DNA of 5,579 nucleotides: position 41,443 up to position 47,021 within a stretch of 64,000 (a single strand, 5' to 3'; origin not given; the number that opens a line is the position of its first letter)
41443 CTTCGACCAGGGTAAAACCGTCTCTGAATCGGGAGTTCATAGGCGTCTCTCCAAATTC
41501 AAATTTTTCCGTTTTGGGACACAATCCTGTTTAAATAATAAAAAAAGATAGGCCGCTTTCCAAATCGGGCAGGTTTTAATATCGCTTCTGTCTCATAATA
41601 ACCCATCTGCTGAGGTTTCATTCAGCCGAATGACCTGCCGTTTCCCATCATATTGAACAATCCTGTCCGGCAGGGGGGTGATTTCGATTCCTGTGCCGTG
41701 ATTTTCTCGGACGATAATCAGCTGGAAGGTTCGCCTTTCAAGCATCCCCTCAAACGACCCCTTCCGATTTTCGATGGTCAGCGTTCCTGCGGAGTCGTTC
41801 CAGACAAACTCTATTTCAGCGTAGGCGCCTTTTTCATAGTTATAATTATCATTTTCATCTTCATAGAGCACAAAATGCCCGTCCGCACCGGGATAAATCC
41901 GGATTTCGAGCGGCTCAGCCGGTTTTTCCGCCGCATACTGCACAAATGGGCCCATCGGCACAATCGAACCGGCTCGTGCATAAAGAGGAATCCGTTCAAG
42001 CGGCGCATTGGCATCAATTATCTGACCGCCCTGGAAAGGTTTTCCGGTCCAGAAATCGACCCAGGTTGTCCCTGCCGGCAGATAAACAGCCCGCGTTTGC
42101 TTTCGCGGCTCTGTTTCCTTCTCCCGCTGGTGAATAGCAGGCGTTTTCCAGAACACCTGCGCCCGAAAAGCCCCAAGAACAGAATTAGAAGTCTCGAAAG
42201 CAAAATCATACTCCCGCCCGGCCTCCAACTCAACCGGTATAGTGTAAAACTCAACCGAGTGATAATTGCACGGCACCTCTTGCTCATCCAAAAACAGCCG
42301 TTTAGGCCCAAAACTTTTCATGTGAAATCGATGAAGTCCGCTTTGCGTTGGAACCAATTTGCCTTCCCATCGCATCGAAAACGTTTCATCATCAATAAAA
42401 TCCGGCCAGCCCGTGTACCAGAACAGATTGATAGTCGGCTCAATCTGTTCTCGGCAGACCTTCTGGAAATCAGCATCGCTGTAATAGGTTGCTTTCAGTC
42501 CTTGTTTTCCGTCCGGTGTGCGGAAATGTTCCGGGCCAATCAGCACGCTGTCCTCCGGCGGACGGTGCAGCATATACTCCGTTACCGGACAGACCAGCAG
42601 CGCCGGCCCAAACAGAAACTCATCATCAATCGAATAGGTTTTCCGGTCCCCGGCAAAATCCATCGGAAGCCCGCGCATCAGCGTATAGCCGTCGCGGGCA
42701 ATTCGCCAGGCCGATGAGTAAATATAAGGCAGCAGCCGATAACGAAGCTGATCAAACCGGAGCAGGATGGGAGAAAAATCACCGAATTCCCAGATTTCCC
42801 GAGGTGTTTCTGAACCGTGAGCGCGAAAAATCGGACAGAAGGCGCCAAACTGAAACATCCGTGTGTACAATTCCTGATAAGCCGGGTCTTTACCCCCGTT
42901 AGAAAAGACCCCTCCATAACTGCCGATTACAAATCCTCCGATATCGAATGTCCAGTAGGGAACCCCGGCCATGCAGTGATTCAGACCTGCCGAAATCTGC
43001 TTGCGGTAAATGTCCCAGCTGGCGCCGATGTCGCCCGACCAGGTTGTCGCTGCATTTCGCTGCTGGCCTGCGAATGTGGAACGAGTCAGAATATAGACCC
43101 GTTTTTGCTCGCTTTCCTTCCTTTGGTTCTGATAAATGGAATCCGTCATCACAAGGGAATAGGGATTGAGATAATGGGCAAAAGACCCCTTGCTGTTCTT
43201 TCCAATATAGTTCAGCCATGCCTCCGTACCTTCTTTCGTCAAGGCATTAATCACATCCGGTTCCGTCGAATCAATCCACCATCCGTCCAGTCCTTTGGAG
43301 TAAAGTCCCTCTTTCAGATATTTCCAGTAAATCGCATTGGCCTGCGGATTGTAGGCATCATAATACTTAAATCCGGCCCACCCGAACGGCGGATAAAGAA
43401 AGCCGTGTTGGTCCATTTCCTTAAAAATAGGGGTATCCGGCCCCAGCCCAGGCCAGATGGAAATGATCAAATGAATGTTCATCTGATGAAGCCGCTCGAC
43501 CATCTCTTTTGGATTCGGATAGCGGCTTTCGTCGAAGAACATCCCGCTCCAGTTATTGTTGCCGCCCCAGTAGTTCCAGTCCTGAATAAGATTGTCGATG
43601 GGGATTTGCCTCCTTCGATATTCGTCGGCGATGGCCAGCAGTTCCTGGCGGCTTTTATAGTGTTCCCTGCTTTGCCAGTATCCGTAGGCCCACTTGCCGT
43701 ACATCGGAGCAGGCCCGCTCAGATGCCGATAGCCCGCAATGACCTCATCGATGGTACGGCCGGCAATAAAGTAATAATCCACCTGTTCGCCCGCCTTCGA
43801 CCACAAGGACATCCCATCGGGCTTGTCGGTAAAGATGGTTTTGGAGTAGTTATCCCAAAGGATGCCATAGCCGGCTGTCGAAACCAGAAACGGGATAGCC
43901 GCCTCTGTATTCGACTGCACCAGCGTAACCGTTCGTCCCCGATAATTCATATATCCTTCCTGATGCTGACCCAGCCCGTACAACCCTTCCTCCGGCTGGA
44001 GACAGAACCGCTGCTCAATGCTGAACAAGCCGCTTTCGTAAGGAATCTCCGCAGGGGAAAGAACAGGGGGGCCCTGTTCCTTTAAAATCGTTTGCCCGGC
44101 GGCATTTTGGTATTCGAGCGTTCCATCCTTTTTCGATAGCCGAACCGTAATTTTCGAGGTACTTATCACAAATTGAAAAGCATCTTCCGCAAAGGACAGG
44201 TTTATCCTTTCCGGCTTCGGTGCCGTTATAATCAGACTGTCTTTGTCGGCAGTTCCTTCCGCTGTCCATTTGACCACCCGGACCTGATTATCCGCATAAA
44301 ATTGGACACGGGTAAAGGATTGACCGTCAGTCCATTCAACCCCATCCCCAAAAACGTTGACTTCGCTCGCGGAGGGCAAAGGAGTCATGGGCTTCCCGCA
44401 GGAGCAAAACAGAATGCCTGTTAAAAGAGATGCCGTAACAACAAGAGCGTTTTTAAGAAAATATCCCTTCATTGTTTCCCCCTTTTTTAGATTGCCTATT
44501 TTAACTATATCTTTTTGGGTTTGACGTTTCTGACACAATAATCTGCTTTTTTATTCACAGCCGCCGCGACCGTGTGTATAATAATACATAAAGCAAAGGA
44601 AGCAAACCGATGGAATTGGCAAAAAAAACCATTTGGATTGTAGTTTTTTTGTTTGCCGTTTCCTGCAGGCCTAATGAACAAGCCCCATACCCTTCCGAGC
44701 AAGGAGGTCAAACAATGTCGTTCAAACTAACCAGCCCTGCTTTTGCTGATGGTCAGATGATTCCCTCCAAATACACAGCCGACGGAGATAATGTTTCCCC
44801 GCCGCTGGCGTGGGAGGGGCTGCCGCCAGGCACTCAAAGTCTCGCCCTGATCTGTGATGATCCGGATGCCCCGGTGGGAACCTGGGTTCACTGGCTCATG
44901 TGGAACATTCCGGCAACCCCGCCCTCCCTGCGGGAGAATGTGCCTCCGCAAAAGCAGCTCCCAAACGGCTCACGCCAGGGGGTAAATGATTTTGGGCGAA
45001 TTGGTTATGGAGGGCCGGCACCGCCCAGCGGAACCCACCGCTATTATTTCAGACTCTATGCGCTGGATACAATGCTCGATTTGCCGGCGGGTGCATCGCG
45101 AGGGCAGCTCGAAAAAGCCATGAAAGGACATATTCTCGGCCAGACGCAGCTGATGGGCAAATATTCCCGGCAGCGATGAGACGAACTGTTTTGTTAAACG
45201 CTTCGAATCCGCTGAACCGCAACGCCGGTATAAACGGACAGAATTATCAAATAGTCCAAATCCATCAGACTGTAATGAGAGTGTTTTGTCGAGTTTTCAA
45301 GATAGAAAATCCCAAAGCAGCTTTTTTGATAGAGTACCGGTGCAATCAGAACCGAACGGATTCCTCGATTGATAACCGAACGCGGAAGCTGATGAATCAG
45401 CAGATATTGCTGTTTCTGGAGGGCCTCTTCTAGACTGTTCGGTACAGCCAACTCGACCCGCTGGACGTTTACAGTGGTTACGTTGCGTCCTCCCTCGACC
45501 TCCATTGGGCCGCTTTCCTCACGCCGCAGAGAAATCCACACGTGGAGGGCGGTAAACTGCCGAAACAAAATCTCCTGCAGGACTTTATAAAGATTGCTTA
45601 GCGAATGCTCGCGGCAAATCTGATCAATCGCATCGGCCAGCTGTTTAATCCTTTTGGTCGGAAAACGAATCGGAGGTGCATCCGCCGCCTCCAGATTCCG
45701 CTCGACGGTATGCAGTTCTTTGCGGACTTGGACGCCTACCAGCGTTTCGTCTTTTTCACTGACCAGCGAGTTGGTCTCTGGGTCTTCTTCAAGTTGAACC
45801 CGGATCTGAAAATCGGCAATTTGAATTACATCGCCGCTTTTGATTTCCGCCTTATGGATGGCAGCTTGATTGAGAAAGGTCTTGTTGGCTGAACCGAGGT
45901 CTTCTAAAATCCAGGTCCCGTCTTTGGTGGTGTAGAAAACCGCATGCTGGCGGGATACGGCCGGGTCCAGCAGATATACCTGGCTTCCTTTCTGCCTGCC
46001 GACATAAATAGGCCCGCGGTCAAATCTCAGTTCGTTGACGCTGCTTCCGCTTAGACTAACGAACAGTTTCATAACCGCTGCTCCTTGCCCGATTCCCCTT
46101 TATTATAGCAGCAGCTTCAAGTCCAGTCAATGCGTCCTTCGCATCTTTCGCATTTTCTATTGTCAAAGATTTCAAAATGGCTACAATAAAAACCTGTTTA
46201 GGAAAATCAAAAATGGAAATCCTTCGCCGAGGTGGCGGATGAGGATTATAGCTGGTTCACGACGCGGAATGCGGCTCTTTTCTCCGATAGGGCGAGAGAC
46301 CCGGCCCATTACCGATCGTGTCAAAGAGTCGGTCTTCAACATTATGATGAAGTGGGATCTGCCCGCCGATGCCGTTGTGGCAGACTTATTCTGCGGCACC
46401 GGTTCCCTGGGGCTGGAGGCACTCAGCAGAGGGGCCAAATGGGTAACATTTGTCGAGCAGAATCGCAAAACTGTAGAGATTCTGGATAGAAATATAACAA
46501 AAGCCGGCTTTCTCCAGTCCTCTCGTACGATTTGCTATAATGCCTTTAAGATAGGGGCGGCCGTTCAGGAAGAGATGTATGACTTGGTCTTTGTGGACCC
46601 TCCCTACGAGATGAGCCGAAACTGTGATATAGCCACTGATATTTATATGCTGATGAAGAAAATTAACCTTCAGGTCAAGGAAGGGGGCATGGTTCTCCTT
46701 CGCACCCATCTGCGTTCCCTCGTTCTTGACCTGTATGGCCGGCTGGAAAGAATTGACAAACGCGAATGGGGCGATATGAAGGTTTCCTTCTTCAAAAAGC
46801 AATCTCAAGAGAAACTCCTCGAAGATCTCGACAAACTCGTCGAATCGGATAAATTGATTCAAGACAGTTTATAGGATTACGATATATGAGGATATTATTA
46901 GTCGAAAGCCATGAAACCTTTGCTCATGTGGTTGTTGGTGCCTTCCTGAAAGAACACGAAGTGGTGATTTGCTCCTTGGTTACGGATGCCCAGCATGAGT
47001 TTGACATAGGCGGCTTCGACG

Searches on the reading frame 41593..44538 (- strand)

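Call 11: search_protein_families(library=pfam, proteins=[window:41593-44538:-], max_evalue=0.001)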
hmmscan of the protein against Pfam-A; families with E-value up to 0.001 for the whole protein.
window:41593-44538:- (981 aa): 5 families
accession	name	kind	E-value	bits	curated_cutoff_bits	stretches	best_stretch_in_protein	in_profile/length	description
PF01055.32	Glyco_hydro_31_2nd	-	3.1e-94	316.4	23.5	1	278-608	2-327/328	Glycosyl hydrolases family 31 TIM-barrel domain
PF17137.9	DUF5110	-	6.2e-24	84.3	27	1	876-943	1-69/71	Domain of unknown function (DUF5110)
PF21365.3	Glyco_hydro_31_3rd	-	2.4e-23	82.9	24.4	2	809-860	37-87/87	Glycosyl hydrolase family 31 C-terminal domain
PF13802.12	Gal_mutarotas_2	-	7.9e-16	59.3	27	1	77-236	3-183/184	Glycosyl hydrolase 31 N-terminal galactose mutarotase-like domain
PF07691.17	PA14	-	6.6e-13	49.1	24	1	677-801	1-137/147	PA14 domain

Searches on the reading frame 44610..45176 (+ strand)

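Call 11: search_protein_families(library=pfam, proteins=[window:44610-45176:+], max_evalue=0.001)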
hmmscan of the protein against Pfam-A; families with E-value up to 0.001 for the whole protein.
window:44610-45176:+ (189 aa): 1 family
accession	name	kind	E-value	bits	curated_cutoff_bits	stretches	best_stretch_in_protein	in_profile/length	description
PF01161.25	PBP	-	6e-46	156.6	24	1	51-185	2-135/135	Phosphatidylethanolamine-binding protein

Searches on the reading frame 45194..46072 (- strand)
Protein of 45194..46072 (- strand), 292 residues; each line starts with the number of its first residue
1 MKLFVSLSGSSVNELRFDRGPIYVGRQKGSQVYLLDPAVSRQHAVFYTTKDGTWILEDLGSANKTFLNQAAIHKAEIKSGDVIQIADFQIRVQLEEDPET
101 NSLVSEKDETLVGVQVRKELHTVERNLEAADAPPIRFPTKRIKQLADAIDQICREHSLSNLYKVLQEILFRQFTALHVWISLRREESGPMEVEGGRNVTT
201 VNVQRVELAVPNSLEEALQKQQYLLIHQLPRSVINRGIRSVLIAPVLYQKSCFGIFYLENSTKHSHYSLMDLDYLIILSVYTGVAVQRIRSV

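Call 11: search_protein_families(library=pfam, proteins=[window:45194-46072:-], max_evalue=0.001)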
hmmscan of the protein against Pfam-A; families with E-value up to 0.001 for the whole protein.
window:45194-46072:- (292 aa): 3 families
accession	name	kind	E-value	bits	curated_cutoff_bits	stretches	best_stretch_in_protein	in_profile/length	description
PF00498.31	FHA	-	1.2e-17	64.5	20.7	1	23-85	2-66/67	FHA domain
PF16697.10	Yop-YscD_cpl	-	7.8e-11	42.5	33.2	1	14-91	11-89/94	Inner membrane component of T3SS, cytoplasmic domain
PF01590.32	GAF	-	1.6e-05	25.9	22.4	1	165-278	9-125/133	GAF domain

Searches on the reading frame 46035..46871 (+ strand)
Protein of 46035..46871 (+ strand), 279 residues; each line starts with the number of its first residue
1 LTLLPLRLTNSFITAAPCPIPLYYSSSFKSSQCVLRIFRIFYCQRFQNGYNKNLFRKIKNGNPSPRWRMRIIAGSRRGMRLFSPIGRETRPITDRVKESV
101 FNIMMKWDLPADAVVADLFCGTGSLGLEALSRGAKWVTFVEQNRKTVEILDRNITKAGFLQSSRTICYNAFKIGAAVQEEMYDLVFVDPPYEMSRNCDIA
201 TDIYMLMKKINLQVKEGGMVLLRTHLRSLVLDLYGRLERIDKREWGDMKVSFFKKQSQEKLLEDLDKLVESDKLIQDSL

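Call 77: search_protein_families(library=pfam, proteins=[window:46035-46871:+], max_evalue=0.001)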
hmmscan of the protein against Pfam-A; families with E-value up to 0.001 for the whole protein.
window:46035-46871:+ (279 aa): 5 families
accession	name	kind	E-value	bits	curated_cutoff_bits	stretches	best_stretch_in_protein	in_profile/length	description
PF03602.21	Cons_hypoth95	-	2e-38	132.3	24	1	69-253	1-181/182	Conserved hypothetical protein 95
PF05175.20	MTS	-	1.2e-07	32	23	1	112-207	32-124/170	Methyltransferase small domain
PF02086.21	MethyltransfD12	-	0.0001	22.6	22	0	110-135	17-44/253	D12 class N6 adenine-specific DNA methyltransferase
PF01555.25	N6_N4_Mtase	-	0.00011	22.6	26.7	0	112-149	182-218/221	DNA methylase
PF13649.12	Methyltransf_25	-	0.00089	20.3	27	0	115-187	1-70/97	Methyltransferase domain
